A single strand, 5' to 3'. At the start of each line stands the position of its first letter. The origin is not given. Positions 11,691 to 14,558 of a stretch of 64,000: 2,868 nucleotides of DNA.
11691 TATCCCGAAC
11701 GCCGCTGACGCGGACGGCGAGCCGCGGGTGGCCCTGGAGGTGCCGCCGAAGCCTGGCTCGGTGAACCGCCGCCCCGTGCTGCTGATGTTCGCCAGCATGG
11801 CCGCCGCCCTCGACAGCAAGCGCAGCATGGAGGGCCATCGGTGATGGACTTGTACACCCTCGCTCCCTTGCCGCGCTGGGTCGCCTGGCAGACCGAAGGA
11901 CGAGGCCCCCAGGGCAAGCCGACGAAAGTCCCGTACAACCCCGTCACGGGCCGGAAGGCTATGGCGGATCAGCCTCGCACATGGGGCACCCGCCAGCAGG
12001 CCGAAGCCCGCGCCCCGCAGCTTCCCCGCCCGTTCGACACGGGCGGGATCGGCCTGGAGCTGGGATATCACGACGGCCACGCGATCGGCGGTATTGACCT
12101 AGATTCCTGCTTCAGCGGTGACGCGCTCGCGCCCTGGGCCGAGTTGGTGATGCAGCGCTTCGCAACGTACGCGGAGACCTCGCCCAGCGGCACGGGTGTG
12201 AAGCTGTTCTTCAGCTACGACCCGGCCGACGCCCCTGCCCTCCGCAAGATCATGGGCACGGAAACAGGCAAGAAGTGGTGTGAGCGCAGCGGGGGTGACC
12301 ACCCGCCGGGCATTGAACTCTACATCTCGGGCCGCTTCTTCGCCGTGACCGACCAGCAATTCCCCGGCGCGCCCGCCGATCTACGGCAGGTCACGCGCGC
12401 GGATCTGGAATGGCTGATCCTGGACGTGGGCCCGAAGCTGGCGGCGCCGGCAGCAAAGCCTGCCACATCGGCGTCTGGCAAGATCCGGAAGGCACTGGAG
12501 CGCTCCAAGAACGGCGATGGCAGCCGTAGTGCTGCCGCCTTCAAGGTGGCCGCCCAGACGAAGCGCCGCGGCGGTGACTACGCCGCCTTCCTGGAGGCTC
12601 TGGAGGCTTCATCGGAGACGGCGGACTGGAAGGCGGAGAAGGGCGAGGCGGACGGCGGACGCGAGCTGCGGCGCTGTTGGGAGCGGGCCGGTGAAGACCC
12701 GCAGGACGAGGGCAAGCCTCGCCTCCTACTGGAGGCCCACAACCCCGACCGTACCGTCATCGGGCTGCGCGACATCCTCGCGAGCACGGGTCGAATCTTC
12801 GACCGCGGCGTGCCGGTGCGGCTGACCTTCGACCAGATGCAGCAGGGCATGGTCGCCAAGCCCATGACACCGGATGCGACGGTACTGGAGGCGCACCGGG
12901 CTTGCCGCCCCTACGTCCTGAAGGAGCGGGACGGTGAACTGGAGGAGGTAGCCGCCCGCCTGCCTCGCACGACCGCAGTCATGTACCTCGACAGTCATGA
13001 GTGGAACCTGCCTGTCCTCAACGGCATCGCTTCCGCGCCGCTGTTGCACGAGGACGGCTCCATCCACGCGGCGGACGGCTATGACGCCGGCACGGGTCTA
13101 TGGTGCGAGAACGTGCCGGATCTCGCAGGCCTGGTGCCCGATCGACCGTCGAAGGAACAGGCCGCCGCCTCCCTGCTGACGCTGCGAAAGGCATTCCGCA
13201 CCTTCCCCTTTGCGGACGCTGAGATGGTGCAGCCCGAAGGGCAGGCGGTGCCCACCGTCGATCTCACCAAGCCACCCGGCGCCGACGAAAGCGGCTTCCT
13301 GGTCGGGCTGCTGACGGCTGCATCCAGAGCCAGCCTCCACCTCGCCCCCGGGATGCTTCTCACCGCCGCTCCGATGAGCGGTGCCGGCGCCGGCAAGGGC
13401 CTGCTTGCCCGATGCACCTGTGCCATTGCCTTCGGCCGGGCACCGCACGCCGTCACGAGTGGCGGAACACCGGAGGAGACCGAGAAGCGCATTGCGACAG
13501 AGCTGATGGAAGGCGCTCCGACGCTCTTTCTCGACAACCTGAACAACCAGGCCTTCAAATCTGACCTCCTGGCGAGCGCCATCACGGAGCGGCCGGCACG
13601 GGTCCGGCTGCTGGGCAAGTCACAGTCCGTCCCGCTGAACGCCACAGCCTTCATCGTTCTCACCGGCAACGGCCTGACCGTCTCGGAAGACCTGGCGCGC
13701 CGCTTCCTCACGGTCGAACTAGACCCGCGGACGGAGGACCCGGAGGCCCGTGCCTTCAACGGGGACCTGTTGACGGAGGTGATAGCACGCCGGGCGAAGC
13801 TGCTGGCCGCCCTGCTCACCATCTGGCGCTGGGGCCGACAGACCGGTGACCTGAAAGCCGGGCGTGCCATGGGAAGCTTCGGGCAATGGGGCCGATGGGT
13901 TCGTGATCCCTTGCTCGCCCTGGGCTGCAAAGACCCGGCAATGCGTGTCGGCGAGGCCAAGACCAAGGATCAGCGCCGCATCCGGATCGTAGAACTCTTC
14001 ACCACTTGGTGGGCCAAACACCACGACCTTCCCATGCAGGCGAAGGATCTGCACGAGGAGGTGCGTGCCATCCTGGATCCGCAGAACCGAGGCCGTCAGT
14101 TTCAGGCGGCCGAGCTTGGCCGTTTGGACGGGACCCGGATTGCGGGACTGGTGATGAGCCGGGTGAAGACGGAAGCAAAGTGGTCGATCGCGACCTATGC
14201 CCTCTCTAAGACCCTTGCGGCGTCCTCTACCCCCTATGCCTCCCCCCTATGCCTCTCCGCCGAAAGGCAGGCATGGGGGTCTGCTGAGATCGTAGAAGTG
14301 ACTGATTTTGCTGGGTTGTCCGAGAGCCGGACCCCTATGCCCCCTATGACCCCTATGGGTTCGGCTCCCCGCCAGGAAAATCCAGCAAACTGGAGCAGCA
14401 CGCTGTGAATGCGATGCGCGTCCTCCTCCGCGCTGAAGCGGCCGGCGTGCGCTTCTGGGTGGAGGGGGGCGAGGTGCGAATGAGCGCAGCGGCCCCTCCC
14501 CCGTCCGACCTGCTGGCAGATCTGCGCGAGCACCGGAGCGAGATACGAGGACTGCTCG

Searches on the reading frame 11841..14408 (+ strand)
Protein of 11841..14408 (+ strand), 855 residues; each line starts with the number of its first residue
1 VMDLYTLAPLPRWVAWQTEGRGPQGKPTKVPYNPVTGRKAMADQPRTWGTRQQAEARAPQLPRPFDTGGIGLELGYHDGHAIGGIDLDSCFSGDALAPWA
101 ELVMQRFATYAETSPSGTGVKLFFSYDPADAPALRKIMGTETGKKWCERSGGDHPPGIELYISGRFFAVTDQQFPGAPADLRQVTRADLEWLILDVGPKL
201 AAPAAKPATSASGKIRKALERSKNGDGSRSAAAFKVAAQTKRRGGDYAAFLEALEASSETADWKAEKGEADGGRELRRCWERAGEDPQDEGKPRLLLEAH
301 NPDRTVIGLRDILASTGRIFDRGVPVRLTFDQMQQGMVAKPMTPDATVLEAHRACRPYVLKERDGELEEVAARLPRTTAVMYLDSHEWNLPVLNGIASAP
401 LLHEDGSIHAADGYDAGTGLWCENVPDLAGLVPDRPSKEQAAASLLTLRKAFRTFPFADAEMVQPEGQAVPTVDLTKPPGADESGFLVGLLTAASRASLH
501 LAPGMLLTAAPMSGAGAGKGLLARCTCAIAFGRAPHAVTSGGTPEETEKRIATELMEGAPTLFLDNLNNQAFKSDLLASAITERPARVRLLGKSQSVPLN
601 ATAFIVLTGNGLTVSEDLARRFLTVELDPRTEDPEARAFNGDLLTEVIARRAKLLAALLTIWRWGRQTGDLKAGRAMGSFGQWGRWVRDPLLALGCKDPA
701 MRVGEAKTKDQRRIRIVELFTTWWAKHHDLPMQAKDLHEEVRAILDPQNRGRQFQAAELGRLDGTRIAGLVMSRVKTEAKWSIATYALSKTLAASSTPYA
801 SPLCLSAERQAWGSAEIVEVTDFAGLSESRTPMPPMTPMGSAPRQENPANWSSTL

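Call 8: search_protein_families(library=phrogs, proteins=[window:11841-14408:+], max_evalue=0.001)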
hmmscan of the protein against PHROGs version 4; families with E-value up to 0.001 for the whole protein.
window:11841-14408:+ (855 aa): 8 families
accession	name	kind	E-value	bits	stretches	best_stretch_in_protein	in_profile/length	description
phrog_29234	-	unknown function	2.9e-56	192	1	289-725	353-774/887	-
phrog_10537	-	unknown function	9.8e-28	97.5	1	361-732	795-1151/1229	-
phrog_13901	-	DNA, RNA and nucleotide metabolism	3.6e-21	76.7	1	7-182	15-169/341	DNA primase/helicase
phrog_1829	-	DNA, RNA and nucleotide metabolism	2.8e-20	73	1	6-178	9-163/772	DNA primase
phrog_3022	-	DNA, RNA and nucleotide metabolism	5.9e-18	65.7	1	10-182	16-162/788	DNA primase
phrog_19930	-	DNA, RNA and nucleotide metabolism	6.5e-12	45.5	1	378-685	467-753/865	DNA polymerase/primase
phrog_15962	-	DNA, RNA and nucleotide metabolism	1.7e-11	44.1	1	6-253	34-267/835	DNA primase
phrog_8643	-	DNA, RNA and nucleotide metabolism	2.2e-11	44.8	1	7-179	41-176/179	DNA polymerase/primase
